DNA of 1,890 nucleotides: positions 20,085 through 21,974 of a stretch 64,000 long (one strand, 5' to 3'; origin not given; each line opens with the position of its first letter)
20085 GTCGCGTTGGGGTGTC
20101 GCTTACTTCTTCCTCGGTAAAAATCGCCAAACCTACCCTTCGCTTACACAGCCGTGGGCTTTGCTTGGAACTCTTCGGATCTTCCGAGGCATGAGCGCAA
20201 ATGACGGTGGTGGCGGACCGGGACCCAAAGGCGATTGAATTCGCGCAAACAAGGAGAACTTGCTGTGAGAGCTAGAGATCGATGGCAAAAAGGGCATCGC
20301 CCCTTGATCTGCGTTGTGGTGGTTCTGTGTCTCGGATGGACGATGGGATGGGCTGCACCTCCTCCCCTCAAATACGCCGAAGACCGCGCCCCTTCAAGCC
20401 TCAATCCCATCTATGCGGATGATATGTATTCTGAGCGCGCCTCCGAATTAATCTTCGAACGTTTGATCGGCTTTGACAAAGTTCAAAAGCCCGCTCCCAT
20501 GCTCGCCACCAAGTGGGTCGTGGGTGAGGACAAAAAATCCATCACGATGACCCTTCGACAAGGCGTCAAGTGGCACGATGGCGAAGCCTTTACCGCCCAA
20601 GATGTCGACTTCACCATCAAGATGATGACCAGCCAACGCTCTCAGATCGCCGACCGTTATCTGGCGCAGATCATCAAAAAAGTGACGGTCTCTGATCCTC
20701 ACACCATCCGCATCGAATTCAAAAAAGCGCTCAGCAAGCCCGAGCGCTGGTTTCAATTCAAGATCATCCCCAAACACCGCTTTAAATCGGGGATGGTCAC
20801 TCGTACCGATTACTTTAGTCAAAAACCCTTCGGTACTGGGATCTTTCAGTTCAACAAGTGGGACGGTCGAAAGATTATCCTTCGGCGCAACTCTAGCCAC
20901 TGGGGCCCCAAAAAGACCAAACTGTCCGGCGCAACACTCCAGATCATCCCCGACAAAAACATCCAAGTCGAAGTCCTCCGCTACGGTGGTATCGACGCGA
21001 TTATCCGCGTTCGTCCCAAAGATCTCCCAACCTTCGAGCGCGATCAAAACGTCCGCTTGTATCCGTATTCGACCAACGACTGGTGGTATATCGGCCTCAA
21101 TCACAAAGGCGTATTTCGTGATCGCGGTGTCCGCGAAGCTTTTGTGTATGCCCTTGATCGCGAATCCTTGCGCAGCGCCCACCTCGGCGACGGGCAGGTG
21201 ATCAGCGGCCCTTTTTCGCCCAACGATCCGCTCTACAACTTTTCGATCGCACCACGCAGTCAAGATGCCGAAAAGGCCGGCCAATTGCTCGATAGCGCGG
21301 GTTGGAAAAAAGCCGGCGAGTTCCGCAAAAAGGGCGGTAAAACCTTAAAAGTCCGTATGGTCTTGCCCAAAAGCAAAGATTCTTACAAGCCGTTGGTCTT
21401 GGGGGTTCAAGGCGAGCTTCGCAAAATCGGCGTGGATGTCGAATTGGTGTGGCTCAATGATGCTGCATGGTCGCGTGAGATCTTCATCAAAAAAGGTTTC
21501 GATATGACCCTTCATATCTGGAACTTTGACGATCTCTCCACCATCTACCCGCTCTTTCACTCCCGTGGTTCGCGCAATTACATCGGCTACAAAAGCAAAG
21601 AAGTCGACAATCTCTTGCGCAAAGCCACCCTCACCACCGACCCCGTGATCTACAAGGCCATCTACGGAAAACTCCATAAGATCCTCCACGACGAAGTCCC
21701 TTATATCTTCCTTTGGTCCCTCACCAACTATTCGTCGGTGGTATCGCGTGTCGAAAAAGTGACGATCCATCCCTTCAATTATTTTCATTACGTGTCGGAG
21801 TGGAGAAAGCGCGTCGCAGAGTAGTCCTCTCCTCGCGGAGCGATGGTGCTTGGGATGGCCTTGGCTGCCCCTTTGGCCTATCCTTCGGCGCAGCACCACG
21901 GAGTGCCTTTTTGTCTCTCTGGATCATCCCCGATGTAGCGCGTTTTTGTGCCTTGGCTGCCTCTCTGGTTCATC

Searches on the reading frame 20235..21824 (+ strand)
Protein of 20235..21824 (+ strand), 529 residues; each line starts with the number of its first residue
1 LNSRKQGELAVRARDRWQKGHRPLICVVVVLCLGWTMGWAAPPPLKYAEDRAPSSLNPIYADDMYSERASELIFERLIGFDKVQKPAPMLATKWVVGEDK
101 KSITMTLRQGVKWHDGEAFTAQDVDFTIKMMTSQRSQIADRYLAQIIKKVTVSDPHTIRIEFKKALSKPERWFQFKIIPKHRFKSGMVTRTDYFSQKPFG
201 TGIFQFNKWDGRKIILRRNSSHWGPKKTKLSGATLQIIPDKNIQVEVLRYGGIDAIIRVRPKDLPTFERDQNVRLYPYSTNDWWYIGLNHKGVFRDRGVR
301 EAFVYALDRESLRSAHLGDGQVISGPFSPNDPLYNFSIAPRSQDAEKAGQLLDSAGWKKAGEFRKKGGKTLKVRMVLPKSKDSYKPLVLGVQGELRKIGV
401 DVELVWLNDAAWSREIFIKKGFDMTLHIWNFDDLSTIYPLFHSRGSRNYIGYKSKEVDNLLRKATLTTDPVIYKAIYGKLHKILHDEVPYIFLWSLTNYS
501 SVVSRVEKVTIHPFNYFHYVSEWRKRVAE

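Call 10: search_protein_families(library=ncbifam, proteins=[window:20235-21824:+], max_evalue=0.001)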
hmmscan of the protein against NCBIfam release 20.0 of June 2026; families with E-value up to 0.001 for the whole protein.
window:20235-21824:+ (529 aa): 10 families
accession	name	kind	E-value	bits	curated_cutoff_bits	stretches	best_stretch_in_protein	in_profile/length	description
TIGR02294.1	nickel_nikA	equivalog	4e-48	164.2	393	1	55-509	18-486/501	nickel ABC transporter substrate-binding protein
NF045467.1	Opp4A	equivalog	2e-46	158.4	650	1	46-523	38-554/556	oligopeptide ABC transporter substrate-binding protein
NF045468.1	Opp5A_nikA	equivalog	2.3e-32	112.1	600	1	73-516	44-479/488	nickel ABC transporter substrate-binding protein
NF047575.1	opine_bind_CntA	exception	7.3e-30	104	800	2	53-253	47-245/535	staphylopine-dependent metal ABC transporter substrate-binding lipoprotein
NF011942.0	PRK15413.1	equivalog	6e-26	91.2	594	1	54-358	39-344/512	glutathione ABC transporter substrate-binding protein GsiB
NF043070.1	DppA_dipep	equivalog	1.3e-21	76.8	1005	1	45-519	31-529/535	dipeptide ABC transporter periplasmic-binding protein DppA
NF011684.0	PRK15104.1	equivalog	1.5e-17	63.5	947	1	53-494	49-509/543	oligopeptide ABC transporter substrate-binding protein OppA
TIGR04028.1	SBP_KPN_01854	hypoth_equivalog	2e-14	53.1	468.5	1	87-406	45-381/509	TIGR04028 family ABC transporter substrate-binding protein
NF011689.0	PRK15109.1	equivalog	5.1e-10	38.6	560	1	190-508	204-522/547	ABC transporter substrate-binding protein SapA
NF007287.0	PRK09755.1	equivalog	2.8e-09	36.3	1098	1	45-129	35-119/535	ABC transporter substrate-binding protein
